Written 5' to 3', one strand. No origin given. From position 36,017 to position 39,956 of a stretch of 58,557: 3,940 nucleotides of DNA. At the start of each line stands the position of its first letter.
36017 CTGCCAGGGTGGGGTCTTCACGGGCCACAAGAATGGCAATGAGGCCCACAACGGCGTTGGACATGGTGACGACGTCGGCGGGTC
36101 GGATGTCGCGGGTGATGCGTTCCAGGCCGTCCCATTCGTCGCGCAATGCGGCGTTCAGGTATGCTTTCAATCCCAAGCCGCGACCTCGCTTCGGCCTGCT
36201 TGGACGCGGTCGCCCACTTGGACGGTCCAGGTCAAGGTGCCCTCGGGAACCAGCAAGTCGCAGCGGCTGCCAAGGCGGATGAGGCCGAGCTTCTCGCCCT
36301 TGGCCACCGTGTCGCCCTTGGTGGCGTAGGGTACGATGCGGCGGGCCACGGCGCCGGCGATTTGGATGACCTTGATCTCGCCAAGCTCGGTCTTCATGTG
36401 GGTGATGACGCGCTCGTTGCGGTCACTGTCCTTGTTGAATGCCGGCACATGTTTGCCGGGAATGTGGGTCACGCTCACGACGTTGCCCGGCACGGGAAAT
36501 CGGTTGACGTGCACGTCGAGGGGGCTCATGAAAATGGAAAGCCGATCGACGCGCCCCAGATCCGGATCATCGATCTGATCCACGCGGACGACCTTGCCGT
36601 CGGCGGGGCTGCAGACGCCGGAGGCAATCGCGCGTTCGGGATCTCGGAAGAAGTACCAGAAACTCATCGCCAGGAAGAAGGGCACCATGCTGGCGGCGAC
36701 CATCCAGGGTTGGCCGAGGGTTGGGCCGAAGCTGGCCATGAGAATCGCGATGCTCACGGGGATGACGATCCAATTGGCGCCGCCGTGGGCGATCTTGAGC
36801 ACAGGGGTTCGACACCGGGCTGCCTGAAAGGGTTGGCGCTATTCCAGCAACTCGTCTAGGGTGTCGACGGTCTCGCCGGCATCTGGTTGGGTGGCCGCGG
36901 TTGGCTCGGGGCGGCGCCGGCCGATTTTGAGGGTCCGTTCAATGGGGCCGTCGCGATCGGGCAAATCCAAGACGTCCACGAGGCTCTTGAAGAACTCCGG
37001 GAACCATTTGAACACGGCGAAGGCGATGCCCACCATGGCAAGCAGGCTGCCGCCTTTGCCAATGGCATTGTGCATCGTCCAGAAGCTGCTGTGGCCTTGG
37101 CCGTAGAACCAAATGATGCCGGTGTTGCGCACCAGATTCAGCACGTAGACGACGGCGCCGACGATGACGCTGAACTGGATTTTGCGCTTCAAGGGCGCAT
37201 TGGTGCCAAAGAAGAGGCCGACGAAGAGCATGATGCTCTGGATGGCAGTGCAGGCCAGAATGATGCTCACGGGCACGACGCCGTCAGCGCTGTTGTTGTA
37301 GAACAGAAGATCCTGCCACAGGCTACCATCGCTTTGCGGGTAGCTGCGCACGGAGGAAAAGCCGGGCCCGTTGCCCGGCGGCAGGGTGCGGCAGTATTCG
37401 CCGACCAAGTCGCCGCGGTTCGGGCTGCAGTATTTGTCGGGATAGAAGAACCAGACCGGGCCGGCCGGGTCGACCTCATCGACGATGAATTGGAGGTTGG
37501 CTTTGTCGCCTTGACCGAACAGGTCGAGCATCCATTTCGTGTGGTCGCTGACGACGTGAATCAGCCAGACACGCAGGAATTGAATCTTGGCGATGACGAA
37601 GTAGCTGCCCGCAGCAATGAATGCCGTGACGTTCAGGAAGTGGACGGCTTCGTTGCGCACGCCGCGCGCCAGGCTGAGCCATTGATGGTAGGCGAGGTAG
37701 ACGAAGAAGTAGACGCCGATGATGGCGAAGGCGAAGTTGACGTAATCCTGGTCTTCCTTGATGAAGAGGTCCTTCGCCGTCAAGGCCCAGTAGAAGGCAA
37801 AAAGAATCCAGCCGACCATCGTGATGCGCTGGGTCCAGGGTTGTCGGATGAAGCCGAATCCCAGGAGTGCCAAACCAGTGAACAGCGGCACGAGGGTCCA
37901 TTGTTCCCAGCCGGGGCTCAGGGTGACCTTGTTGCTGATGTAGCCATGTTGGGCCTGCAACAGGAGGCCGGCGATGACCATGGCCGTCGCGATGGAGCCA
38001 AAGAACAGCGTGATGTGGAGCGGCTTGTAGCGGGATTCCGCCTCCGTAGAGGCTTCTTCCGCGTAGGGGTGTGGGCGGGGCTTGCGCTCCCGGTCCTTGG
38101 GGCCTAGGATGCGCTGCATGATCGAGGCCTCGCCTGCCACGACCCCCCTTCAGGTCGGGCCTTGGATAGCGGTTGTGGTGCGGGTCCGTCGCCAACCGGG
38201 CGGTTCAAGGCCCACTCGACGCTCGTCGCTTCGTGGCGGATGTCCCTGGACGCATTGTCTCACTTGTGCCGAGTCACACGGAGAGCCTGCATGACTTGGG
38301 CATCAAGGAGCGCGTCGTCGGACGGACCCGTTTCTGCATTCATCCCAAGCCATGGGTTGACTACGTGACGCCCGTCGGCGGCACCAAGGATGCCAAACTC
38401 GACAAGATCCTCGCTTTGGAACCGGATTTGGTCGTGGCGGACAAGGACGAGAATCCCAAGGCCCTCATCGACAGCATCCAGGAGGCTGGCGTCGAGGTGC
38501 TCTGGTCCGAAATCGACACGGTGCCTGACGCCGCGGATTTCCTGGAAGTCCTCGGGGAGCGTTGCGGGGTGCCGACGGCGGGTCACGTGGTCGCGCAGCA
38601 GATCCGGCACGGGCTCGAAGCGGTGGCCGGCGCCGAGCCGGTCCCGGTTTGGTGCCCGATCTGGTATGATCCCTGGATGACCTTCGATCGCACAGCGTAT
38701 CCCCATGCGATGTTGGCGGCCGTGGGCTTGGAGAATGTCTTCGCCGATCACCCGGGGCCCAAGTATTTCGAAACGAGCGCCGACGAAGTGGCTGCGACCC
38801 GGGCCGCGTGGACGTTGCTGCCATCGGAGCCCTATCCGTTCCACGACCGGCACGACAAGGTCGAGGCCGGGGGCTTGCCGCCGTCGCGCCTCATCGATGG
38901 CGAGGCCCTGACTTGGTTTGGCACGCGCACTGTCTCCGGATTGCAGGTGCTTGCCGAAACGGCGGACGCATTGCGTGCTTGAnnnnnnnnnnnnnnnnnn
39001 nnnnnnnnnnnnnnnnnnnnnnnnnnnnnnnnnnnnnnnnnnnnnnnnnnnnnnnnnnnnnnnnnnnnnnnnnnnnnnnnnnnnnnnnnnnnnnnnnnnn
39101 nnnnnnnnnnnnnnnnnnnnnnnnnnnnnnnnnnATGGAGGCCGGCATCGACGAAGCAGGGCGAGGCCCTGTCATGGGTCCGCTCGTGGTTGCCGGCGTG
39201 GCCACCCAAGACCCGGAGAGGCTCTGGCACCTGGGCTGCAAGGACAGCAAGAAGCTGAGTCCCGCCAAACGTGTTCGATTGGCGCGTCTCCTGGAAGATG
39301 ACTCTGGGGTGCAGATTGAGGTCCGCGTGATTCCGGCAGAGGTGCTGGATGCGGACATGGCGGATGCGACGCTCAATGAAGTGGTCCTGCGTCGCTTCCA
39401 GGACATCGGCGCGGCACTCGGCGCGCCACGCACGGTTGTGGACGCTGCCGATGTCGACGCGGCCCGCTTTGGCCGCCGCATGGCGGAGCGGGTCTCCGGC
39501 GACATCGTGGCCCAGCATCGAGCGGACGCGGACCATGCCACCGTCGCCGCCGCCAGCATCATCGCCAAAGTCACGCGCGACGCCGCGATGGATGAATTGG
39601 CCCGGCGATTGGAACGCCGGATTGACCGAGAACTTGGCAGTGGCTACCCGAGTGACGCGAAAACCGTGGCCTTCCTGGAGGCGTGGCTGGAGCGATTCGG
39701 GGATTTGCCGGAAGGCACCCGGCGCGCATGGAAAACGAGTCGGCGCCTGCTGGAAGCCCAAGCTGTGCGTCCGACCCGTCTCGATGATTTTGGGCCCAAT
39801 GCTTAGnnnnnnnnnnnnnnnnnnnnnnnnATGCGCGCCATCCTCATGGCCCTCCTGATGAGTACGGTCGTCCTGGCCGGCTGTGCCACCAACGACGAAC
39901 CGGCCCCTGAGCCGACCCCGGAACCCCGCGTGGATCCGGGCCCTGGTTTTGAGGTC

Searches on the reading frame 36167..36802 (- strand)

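Call 36: search_protein_families(library=pfam, proteins=[window:36167-36802:-], max_evalue=0.00001)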
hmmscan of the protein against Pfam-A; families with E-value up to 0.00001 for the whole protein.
window:36167-36802:- (211 aa): 1 family
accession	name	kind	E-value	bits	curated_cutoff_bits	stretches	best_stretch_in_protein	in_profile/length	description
PF02666.20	PS_Dcarbxylase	-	1.5e-43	149.2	22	1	48-205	5-195/198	Phosphatidylserine decarboxylase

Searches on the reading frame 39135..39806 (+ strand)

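Call 36: search_protein_families(library=pfam, proteins=[window:39135-39806:+], max_evalue=0.00001)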
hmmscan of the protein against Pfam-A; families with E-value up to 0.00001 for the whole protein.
window:39135-39806:+ (223 aa): 1 family
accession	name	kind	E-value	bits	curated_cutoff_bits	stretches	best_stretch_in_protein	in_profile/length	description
PF01351.25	RNase_HII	-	2.3e-42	145.6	25.8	1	3-201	1-198/199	Ribonuclease HII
